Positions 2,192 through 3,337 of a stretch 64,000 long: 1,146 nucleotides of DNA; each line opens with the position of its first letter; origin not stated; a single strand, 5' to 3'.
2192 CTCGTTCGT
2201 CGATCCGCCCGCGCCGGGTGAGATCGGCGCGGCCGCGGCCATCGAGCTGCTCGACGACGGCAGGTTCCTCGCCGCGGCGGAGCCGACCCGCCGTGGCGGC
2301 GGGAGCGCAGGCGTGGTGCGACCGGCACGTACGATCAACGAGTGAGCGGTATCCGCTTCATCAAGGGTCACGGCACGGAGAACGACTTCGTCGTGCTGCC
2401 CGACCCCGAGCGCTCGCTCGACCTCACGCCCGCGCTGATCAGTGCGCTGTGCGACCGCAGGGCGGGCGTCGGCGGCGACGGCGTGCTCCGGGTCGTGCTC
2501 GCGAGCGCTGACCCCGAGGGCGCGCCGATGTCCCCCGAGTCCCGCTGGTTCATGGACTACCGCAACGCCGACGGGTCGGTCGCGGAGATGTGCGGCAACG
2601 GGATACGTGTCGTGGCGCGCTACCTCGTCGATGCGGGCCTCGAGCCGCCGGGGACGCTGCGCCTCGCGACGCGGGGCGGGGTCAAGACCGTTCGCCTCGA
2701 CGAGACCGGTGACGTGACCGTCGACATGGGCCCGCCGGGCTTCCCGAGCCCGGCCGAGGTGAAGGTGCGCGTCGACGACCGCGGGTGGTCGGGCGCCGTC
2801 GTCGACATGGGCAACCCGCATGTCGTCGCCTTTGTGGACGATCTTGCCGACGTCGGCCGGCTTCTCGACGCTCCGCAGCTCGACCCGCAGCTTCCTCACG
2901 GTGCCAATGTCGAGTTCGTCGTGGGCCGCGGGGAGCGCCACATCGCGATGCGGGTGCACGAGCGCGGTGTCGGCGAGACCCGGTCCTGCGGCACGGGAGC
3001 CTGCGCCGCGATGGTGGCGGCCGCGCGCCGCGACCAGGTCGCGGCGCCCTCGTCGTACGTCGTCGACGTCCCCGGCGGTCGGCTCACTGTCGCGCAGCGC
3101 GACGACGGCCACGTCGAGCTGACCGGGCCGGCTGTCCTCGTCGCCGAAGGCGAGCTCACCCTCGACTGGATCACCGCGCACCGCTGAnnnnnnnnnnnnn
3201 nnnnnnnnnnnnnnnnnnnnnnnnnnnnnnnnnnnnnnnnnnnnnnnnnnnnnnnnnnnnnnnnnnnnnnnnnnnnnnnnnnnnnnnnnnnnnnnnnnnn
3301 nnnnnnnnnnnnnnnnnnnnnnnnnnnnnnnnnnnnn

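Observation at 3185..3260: Four phased 20-bp direct repeats upstream of a secreted-protein gene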

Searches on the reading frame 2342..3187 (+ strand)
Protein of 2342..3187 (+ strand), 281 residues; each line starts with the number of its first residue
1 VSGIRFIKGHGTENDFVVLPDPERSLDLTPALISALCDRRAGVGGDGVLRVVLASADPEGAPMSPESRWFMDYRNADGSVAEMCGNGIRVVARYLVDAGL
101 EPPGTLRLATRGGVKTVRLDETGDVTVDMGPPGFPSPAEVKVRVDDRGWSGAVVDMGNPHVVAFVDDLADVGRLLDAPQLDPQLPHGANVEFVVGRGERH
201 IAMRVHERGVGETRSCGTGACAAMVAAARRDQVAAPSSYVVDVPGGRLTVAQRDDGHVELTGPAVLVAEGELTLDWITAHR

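Call 8: search_protein_families(library=pfam, proteins=[window:2342-3187:+])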
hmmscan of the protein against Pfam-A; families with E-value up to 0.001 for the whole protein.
window:2342-3187:+ (281 aa): 1 family
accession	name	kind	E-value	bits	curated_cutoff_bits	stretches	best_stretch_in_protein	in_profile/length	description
PF01678.24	DAP_epimerase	-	4.6e-57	191.8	34.7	2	6-132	1-118/121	Diaminopimelate epimerase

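Call 15: find_homologous_proteins(query=window:2342-3187:+, max_evalue=1e-60)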
Query window:2342-3187:+ (281 aa): 7217 proteins with E <= 1e-60 among 8000 candidates; the best 120 are listed.
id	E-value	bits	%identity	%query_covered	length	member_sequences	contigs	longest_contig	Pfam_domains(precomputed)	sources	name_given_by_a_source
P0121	4.4e-183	625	100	100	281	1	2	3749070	PF01678.25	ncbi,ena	-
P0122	1.0e-136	473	76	99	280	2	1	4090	PF01678.25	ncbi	ncbi:MAG: diaminopimelate epimerase [Kineosporiaceae bacterium]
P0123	7.9e-134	464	75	100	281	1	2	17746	PF01678.25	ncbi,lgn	ncbi:MAG: diaminopimelate epimerase [Actinomycetes bacterium]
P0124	1.3e-132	460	74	100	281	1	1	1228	PF01678.25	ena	-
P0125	4.7e-131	455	74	100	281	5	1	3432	PF01678.25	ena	-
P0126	4.3e-130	452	73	100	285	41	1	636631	PF01678.25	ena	-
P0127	1.3e-127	443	73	99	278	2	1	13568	PF01678.25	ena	-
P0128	2.1e-127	443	73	99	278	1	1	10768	PF01678.25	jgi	-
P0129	1.0e-126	440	73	99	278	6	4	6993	PF01678.25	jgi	jgi:diaminopimelate epimerase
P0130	1.2e-125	437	72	99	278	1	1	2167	PF01678.25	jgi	-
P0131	3.1e-124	432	71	99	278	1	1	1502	PF01678.25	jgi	jgi:diaminopimelate epimerase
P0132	4.1e-124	432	72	99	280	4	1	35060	PF01678.25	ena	-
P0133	6.9e-124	431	70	98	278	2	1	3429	PF01678.25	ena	-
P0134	8.7e-124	431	72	99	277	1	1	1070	PF01678.25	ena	-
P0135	6.8e-123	428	71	99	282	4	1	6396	PF01678.25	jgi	jgi:diaminopimelate epimerase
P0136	8.7e-123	428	70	100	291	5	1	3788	PF01678.25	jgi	jgi:diaminopimelate epimerase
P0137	1.1e-122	427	72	98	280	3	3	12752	PF01678.25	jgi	jgi:diaminopimelate epimerase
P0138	6.3e-122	425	70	99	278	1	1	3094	PF01678.25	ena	-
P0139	5.6e-121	422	73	95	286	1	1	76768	PF01678.25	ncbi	-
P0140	5.8e-121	422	71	98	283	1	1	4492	PF01678.25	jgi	jgi:diaminopimelate epimerase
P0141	1.5e-120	420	73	96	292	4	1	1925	PF01678.25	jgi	jgi:diaminopimelate epimerase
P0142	5.3e-120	418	73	96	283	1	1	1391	PF01678.25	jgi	jgi:diaminopimelate epimerase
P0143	6.5e-120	418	70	96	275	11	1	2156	PF01678.25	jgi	jgi:diaminopimelate epimerase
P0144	1.4e-119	417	71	99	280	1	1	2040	PF01678.25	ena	-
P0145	1.4e-119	417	73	98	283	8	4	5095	PF01678.25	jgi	jgi:diaminopimelate epimerase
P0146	1.5e-119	417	71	98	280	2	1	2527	PF01678.25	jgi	-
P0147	4.7e-119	415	71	96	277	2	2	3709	PF01678.25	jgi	-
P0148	4.6e-118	412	66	100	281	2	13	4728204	PF01678.25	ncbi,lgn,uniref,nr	ncbi:diaminopimelate epimerase [Carbonactinospora thermoautotrophica]|uniref:diaminopimelate epimera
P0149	3.5e-117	409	70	99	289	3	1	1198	PF01678.25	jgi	-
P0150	5.3e-117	409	69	99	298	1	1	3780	PF01678.25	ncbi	-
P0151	8.4e-117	408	68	98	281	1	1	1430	PF01678.25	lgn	-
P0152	8.8e-117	408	67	99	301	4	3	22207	PF01678.25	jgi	jgi:diaminopimelate epimerase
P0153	9.4e-117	408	68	96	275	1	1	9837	PF01678.25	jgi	jgi:diaminopimelate epimerase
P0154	1.6e-116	407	69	98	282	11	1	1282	PF01678.25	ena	-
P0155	3.0e-116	406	67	99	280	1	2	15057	PF01678.25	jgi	-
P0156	9.9e-116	404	69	99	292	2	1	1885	PF01678.25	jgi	-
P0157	1.3e-115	404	71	97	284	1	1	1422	PF01678.25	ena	-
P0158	1.6e-115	404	68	98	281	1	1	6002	PF01678.25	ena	-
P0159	2.8e-115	403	66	99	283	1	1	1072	PF01678.25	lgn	-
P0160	6.2e-115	402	69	96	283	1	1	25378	PF01678.25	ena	-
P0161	6.5e-115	402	67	99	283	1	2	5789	PF01678.25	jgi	jgi:diaminopimelate epimerase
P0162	9.5e-115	401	70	96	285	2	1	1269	PF01678.25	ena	-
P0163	1.2e-114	401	71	95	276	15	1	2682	PF01678.25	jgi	jgi:diaminopimelate epimerase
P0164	1.5e-114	401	70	96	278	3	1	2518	PF01678.25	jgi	jgi:diaminopimelate epimerase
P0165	2.7e-114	400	70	97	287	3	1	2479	PF01678.25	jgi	jgi:diaminopimelate epimerase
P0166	2.1e-113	397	70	96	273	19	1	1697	PF01678.25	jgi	jgi:diaminopimelate epimerase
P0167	3.3e-113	396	69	96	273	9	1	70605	PF01678.25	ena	-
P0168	4.6e-113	396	70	96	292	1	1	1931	PF01678.25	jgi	jgi:diaminopimelate epimerase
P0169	8.0e-113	395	69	96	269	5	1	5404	PF01678.25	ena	-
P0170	8.9e-113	395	68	96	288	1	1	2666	PF01678.25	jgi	jgi:diaminopimelate epimerase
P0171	1.4e-112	394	66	98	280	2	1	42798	PF01678.25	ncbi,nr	ncbi:MAG: diaminopimelate epimerase [Actinomycetota bacterium]|nr:diaminopimelate epimerase [Actinom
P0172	1.8e-112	394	67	97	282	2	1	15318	PF01678.25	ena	-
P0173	2.0e-112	394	66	100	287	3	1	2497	PF01678.25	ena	-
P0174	2.2e-112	393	69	97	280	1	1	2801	PF01678.25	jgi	jgi:diaminopimelate epimerase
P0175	3.1e-112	393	68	96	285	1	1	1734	PF01678.25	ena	-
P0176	4.3e-112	392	68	95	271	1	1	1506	PF01678.25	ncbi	-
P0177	5.8e-112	392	68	96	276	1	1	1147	PF01678.25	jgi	jgi:diaminopimelate epimerase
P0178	6.5e-112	392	67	98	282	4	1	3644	PF01678.25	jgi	-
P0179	2.7e-111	390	67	97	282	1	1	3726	PF01678.25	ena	-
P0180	6.7e-111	389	67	99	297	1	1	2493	PF01678.25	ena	-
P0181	2.5e-110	387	67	98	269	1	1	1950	PF01678.25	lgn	-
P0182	3.6e-110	386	68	97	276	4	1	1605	PF01678.25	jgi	jgi:diaminopimelate epimerase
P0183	5.6e-110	386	68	96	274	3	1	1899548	PF01678.25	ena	-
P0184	6.3e-110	385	68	96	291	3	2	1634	PF01678.25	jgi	jgi:diaminopimelate epimerase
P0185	7.4e-110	385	65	99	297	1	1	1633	PF01678.25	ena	-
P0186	7.5e-110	385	68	97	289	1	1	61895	PF01678.25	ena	-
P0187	1.0e-109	385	66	98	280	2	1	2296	PF01678.25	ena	-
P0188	1.2e-109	384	68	98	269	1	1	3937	PF01678.25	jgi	jgi:diaminopimelate epimerase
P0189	1.6e-109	384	68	96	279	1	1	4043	PF01678.25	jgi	jgi:diaminopimelate epimerase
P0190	2.0e-109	384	67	98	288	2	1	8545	PF01678.25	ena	-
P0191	5.4e-109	382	67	96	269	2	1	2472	PF01678.25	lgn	-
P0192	5.8e-109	382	68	96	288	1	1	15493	PF01678.25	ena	-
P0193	6.9e-109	382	67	96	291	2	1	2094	PF01678.25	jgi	jgi:diaminopimelate epimerase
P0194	1.0e-108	381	67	98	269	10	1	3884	PF01678.25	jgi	jgi:diaminopimelate epimerase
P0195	2.6e-108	380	65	98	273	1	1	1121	PF01678.25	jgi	jgi:diaminopimelate epimerase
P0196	3.1e-108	380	66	97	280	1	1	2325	PF01678.25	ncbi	-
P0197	4.4e-108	379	70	96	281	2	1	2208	PF01678.25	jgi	jgi:diaminopimelate epimerase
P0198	4.5e-108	379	67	96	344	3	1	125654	PF01678.25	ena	-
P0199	6.1e-108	379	68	96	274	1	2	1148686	PF01678.25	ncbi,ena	-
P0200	9.0e-108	378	63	97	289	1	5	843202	PF01678.25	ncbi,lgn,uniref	ncbi:diaminopimelate epimerase [Streptomyces sp. NPDC001250]|uniref:diaminopimelate epimerase n=1 Ta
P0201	2.0e-107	377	63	97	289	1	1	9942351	PF01678.25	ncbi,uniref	ncbi:diaminopimelate epimerase [Streptomyces sp. CG4]|uniref:diaminopimelate epimerase n=1 Tax=Strep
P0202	2.1e-107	377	63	97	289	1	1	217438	PF01678.25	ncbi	ncbi:diaminopimelate epimerase [Streptomyces sp. NPDC001118]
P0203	2.1e-107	377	64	96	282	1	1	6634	PF01678.25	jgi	jgi:diaminopimelate epimerase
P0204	2.2e-107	377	65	96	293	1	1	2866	PF01678.25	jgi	jgi:diaminopimelate epimerase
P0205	2.4e-107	377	67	96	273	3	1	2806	PF01678.25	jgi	jgi:diaminopimelate epimerase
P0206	2.7e-107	377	63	98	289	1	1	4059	PF01678.25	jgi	jgi:diaminopimelate epimerase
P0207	2.8e-107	377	63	96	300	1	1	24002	PF01678.25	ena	-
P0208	3.6e-107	376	64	98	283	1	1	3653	PF01678.25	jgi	jgi:diaminopimelate epimerase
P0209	4.2e-107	376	67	96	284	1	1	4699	PF01678.25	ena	-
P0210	4.5e-107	376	63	97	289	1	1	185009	PF01678.25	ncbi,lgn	ncbi:diaminopimelate epimerase [Streptomyces sp. NPDC002521]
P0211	4.6e-107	376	63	98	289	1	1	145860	PF01678.25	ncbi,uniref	ncbi:diaminopimelate epimerase [Streptomyces griseosporeus]|uniref:diaminopimelate epimerase n=1 Tax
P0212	4.9e-107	376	66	96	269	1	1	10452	PF01678.25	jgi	jgi:diaminopimelate epimerase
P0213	7.5e-107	375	63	97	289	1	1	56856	PF01678.25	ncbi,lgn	ncbi:diaminopimelate epimerase [Streptomyces sp. NPDC002586]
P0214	7.8e-107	375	63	98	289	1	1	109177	PF01678.25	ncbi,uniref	ncbi:diaminopimelate epimerase [Streptomyces griseosporeus]|uniref:diaminopimelate epimerase n=1 Tax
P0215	8.6e-107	375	63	98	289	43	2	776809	PF01678.25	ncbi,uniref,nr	ncbi:diaminopimelate epimerase [Streptomyces ossamyceticus]|uniref:diaminopimelate epimerase n=1 Tax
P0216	8.9e-107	375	62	98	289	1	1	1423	PF01678.25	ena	-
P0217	1.1e-106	375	63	99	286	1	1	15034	PF01678.25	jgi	jgi:diaminopimelate epimerase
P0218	1.2e-106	375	63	97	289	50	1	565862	PF01678.25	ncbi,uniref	ncbi:diaminopimelate epimerase [Streptomyces sp. NPDC002589]|uniref:diaminopimelate epimerase n=1 Ta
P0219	1.3e-106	375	65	97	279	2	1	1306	PF01678.25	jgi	jgi:diaminopimelate epimerase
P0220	1.5e-106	374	66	96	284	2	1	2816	PF01678.25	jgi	jgi:diaminopimelate epimerase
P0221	1.5e-106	374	62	99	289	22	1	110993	PF01678.25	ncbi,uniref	ncbi:diaminopimelate epimerase [Streptomyces sp. PD-S100-1]|uniref:diaminopimelate epimerase n=1 Tax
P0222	2.0e-106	374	62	98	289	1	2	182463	PF01678.25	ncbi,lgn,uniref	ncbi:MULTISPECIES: diaminopimelate epimerase [unclassified Streptomyces]|uniref:diaminopimelate epim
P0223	2.8e-106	373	66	96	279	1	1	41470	PF01678.25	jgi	jgi:diaminopimelate epimerase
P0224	2.9e-106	373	66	96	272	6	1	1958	PF01678.25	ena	-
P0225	4.9e-106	373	63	99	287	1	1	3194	PF01678.25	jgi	jgi:diaminopimelate epimerase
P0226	4.9e-106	373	66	96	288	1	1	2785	PF01678.25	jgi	jgi:diaminopimelate epimerase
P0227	5.7e-106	372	63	98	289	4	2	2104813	PF01678.25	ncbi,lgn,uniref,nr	ncbi:diaminopimelate epimerase [Streptomyces griseosporeus]|uniref:diaminopimelate epimerase n=1 Tax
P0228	5.9e-106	372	66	99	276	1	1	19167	PF01678.25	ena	-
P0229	6.3e-106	372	66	96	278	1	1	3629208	PF01678.25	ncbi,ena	-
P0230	6.9e-106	372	61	98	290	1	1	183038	PF01678.25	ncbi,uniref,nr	ncbi:diaminopimelate epimerase [Streptomyces actuosus]|uniref:Diaminopimelate epimerase n=1 Tax=Stre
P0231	6.9e-106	372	61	100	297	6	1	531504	PF01678.25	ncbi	-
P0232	8.1e-106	372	61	98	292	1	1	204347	PF01678.25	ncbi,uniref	ncbi:diaminopimelate epimerase [Streptomyces sp. NPDC058686]|uniref:diaminopimelate epimerase n=1 Ta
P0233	8.3e-106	372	67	96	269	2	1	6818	PF01678.25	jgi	jgi:diaminopimelate epimerase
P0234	8.9e-106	372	61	98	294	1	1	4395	PF01678.25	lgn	-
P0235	9.1e-106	372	62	98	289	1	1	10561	PF01678.25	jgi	jgi:diaminopimelate epimerase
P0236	9.6e-106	372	68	96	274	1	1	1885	PF01678.25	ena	-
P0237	1.1e-105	372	61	98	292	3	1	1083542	PF01678.25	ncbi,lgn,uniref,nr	ncbi:diaminopimelate epimerase [Streptomyces antnestii]|uniref:Diaminopimelate epimerase n=1 Tax=Str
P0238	1.1e-105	371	61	98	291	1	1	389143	PF01678.25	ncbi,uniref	ncbi:diaminopimelate epimerase [Streptomyces sp. NPDC006186]|uniref:diaminopimelate epimerase n=1 Ta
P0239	1.2e-105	371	61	98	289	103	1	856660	PF01678.25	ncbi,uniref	ncbi:diaminopimelate epimerase [Streptomyces aquilus]|uniref:diaminopimelate epimerase n=1 Tax=Strep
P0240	1.3e-105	371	60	98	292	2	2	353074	PF01678.25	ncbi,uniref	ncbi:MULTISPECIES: diaminopimelate epimerase [unclassified Streptomyces]|uniref:diaminopimelate epim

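Call 17: find_encoding_contigs(protein=P0123, flank=6000, max_places=4)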
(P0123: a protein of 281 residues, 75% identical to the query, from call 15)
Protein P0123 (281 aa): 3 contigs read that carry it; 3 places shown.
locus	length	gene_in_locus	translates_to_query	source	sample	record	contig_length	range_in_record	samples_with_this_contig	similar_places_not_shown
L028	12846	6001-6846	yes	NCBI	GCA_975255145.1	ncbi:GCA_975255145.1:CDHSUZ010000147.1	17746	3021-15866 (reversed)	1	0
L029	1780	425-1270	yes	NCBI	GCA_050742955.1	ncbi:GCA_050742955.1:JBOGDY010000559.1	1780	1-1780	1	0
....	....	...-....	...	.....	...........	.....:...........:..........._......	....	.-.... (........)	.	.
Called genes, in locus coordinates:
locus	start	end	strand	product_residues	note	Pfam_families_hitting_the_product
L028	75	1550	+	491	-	PF00919:UPF0004, PF04055:Radical_SAM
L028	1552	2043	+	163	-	PF00293:NUDIX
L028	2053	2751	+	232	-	-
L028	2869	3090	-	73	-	PF14013:MT0933_antitox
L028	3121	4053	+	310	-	PF01715:IPPT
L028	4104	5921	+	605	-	PF01019:G_glu_transpept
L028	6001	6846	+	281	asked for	PF01678:DAP_epimerase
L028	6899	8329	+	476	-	PF13167:GTP-bdg_N, PF16360:GTP-bdg_M, PF01926:MMR_HSR1, PF02421:FeoB_N (weak)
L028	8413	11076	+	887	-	PF08447:PAS_3 (faint), PF08448:PAS_4, PF00990:GGDEF, PF00563:EAL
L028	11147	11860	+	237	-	-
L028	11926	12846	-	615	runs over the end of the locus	PF26549:Tricorn_N (faint), PF02129:Peptidase_S15, PF05448:AXE1 (weak), PF20434:BD-FAE, PF00326:Peptidase_S9, PF01738:DLH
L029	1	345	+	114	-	PF01019:G_glu_transpept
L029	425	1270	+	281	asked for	PF01678:DAP_epimerase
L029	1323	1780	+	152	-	PF13167:GTP-bdg_N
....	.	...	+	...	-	?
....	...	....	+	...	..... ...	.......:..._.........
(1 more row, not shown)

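Call 18: find_encoding_contigs(protein=P0126, flank=6000, max_places=4)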
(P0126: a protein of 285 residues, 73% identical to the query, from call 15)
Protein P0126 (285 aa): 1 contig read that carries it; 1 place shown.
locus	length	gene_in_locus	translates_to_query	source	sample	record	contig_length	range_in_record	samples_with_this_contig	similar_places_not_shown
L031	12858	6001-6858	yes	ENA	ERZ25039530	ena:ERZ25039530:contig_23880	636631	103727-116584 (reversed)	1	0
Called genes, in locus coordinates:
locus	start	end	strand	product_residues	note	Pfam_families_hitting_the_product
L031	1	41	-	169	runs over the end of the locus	PF00005:ABC_tran, PF13401:AAA_22 (weak)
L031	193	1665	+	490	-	PF00919:UPF0004, PF04055:Radical_SAM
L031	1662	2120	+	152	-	PF00293:NUDIX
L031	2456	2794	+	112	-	-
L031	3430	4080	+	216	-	PF01715:IPPT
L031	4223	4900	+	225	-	PF01019:G_glu_transpept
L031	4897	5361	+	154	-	PF01019:G_glu_transpept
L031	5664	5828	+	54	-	-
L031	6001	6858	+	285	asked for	PF01678:DAP_epimerase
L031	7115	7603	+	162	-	PF21863:HTH_67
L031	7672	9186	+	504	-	PF13167:GTP-bdg_N, PF16360:GTP-bdg_M, PF03193:RsgA_GTPase (faint), PF02421:FeoB_N (weak), PF01926:MMR_HSR1, PF16897:MMR_HSR1_Xtn (weak)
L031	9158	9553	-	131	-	PF13577:SnoaL_4 (weak), PF14534:DUF4440, PF12680:SnoaL_2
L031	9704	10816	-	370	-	-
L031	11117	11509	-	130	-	PF00326:Peptidase_S9, PF20434:BD-FAE (weak), PF01738:DLH (weak)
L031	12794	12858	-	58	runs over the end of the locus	-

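Call 46: find_encoding_contigs(protein=P0122, flank=4000, max_places=3)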
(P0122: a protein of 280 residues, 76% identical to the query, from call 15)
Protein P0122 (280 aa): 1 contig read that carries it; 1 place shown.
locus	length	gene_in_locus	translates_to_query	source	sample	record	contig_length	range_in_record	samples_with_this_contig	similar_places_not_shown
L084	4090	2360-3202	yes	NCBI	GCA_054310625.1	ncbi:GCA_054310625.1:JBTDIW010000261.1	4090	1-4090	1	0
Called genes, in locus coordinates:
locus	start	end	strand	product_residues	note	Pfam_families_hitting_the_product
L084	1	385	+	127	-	PF01715:IPPT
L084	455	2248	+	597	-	PF01019:G_glu_transpept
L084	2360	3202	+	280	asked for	PF01678:DAP_epimerase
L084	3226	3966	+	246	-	PF21863:HTH_67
